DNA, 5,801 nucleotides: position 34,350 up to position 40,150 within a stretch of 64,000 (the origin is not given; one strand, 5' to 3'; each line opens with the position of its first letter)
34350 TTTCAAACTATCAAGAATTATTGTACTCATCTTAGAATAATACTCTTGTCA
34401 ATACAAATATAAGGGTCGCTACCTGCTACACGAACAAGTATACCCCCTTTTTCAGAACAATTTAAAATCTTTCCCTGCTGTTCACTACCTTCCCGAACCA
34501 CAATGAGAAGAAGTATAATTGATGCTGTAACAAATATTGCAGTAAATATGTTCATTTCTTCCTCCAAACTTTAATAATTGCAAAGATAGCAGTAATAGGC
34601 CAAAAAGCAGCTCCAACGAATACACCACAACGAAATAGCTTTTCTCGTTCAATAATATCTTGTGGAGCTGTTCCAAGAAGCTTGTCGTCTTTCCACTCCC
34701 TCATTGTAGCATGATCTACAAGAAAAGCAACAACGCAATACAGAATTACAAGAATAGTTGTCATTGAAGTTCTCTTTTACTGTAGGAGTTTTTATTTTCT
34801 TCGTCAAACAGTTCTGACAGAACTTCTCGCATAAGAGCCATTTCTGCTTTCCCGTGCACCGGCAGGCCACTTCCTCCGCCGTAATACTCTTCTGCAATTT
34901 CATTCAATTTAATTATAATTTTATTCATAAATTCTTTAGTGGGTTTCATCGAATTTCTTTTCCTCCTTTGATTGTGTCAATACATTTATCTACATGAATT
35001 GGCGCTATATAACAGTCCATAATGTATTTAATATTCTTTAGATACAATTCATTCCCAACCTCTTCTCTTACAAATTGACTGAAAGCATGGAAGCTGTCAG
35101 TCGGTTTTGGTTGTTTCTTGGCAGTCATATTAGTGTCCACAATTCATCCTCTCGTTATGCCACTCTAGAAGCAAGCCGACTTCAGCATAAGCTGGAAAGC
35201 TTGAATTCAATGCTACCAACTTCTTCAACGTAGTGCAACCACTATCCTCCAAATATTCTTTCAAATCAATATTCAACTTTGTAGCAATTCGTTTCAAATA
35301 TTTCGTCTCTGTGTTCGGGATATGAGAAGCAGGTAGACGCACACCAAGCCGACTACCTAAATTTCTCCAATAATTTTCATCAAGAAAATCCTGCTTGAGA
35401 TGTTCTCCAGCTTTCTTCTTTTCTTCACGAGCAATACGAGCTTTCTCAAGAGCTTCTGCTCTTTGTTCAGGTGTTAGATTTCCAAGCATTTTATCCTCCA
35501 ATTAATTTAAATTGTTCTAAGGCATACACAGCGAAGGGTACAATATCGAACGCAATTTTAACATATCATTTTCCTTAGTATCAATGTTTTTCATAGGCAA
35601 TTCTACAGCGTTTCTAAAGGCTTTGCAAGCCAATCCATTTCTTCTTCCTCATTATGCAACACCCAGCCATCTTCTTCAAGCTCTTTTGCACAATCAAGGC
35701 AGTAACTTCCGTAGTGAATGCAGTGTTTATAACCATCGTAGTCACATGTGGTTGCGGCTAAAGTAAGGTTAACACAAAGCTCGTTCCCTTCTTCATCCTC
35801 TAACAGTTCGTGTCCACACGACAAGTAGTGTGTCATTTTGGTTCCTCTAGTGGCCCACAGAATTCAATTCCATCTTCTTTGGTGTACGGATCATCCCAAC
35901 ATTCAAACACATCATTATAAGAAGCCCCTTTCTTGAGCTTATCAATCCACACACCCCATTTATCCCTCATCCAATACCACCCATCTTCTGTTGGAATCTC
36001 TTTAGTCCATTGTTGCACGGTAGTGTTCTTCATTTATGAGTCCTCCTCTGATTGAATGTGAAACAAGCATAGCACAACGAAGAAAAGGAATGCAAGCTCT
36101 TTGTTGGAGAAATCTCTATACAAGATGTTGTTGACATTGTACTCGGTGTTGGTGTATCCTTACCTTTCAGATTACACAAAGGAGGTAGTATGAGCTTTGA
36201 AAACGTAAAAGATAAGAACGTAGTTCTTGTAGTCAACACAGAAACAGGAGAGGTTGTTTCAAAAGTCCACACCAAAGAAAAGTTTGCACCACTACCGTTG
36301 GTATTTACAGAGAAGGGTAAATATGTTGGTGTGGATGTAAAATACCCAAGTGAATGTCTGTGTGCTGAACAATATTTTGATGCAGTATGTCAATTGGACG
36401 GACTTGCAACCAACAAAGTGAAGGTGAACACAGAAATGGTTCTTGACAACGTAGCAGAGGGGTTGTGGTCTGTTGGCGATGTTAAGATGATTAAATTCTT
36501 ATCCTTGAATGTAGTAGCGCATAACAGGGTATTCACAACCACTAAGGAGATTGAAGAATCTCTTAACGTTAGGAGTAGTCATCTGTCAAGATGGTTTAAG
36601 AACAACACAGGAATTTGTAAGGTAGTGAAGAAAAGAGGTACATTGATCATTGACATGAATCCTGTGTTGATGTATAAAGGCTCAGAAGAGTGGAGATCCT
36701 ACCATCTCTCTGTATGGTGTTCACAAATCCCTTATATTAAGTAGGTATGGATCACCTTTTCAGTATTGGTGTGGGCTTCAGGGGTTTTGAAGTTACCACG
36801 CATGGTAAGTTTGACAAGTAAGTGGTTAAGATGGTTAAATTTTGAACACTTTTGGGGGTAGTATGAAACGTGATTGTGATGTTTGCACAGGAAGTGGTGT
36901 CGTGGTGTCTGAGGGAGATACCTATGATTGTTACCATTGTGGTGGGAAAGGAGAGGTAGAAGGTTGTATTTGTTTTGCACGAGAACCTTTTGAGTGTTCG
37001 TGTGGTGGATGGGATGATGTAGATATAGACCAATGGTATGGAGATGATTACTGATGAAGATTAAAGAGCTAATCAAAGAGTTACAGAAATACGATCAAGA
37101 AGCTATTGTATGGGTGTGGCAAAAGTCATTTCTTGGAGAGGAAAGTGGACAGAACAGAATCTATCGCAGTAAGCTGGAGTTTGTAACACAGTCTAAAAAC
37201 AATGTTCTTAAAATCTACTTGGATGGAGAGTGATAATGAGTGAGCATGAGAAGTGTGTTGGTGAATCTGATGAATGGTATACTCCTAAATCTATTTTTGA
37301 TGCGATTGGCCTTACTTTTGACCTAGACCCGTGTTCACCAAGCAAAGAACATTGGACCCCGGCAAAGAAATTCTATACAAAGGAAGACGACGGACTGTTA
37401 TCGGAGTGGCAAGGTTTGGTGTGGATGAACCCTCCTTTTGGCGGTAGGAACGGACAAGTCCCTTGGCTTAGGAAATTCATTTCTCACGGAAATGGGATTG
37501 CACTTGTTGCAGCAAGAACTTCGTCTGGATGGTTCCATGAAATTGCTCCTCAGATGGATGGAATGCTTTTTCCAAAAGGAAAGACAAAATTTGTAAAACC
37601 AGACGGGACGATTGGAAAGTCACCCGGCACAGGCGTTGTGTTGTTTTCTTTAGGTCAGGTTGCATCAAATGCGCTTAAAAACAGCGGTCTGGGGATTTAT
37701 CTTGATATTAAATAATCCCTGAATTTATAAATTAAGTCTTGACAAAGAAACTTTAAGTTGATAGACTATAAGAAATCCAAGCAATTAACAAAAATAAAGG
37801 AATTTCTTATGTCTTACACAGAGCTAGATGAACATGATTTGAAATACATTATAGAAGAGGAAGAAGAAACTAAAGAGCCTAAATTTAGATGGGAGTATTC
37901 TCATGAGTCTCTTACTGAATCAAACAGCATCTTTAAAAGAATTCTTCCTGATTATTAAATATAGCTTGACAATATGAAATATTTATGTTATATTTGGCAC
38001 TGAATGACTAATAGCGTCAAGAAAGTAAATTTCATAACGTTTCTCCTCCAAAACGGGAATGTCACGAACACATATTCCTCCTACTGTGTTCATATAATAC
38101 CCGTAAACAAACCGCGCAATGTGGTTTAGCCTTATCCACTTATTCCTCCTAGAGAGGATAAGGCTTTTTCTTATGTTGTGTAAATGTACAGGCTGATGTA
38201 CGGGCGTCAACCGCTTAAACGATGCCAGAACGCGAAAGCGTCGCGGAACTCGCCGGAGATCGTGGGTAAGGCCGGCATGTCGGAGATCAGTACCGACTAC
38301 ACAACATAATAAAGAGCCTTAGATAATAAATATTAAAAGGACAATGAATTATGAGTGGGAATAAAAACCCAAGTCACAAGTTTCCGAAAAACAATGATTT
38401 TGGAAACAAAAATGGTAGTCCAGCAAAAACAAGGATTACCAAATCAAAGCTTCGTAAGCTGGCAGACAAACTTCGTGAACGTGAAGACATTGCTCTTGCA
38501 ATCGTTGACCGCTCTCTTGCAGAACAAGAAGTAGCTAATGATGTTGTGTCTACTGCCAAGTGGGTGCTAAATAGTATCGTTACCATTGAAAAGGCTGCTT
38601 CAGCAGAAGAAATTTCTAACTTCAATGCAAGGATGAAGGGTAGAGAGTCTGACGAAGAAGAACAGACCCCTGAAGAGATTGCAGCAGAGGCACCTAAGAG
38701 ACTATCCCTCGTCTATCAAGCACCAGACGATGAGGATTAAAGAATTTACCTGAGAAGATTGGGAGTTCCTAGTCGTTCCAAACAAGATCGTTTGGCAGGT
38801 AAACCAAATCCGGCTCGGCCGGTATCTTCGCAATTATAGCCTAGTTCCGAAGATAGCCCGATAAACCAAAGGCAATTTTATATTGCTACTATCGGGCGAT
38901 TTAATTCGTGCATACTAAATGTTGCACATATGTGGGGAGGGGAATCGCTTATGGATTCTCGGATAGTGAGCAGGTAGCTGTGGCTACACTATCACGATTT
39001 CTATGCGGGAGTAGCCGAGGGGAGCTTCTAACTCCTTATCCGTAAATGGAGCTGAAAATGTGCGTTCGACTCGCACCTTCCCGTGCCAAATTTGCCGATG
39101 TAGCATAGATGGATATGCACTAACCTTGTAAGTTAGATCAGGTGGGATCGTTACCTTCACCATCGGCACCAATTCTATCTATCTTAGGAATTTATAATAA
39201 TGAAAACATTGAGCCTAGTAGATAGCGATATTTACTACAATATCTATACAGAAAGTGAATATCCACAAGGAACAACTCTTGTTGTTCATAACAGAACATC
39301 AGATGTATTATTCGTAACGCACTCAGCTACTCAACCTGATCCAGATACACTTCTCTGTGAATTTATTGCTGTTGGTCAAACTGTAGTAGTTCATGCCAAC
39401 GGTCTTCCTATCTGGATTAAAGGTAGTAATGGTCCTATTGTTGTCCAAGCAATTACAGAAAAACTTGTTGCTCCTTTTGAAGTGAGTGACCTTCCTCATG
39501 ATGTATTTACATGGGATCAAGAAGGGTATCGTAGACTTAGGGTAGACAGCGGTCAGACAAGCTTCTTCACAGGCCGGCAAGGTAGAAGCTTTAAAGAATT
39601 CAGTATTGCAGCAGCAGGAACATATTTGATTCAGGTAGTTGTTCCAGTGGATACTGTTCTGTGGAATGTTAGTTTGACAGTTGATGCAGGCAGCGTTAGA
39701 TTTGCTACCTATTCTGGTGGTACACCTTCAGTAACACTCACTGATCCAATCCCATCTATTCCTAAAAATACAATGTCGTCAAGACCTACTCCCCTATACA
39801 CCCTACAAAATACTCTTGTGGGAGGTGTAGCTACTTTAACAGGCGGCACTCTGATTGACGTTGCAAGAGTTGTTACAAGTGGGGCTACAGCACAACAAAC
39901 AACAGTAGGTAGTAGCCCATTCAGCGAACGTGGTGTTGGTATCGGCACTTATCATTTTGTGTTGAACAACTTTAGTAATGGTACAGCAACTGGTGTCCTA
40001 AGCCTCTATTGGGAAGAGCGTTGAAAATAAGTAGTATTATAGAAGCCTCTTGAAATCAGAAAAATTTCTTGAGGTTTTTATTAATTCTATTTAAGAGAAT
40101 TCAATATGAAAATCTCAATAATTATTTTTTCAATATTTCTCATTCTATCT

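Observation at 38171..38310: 140-nt GC-rich five-hairpin element closed by a perfect 12-bp stem, just upstream of a possible small-terminase gene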

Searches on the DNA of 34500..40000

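Call 116: search_with_rna_model(model_id=R1, source=window, start=34500, end=40000, max_evalue=10, filters=off, show_alignments=3)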
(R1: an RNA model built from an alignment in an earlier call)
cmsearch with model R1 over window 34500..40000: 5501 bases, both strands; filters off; matches with E-value up to 10: 24.
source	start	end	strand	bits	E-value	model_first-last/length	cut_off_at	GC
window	38173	38307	+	159.8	5.3e-47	1-135/135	no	0.54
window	35383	35517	-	17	0.00018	1-135/135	no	0.37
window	39091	39170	+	11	0.011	1-135/135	no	0.46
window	38854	38899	+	3.5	1.9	1-135/135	no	0.41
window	35072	35107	+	3.4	2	1-135/135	no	0.42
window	38795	38849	-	3.3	2.2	72-125/135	no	0.53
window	35021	35048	+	3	2.7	1-135/135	no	0.14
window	36602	36670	+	2.2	4.6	1-135/135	no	0.36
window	38378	38409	+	2.1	4.8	1-135/135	no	0.28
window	38412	38442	+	1.9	5.6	1-135/135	no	0.39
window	35330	35359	-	1.9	5.7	1-135/135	no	0.57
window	39686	39712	-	1.8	6.2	1-135/135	no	0.48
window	39011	39089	-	1.7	6.3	1-135/135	no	0.53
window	36073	36108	+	1.7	6.6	1-135/135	no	0.42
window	38743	38805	+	1.5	7.4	1-135/135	no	0.43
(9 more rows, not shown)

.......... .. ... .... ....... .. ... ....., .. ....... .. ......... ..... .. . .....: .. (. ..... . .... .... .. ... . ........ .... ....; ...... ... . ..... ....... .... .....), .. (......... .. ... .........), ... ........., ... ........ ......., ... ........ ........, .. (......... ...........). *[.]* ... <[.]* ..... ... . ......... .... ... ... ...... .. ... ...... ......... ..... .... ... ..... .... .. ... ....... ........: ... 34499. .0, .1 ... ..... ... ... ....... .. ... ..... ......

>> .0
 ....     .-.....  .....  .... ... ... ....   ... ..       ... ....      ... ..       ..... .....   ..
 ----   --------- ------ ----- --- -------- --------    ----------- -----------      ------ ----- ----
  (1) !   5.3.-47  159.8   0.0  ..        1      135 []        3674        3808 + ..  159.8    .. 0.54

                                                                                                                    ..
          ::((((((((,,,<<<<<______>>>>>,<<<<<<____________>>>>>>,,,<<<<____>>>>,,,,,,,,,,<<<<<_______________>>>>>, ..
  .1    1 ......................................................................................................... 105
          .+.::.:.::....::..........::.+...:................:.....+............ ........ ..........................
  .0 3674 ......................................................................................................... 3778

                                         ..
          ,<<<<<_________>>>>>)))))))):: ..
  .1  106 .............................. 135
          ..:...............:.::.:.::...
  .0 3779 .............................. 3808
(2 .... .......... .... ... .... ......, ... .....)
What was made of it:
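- R1 aligns the window's own tRNA gene helix for helix, P1 to the acceptor stem and P2 to the D arm, at 11 bits (call 116).
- Tried and rejected: The R1 hit at window 35383-35517(-) scores 17 bits with many non-standard pairs and lies in an ORF (call 116).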
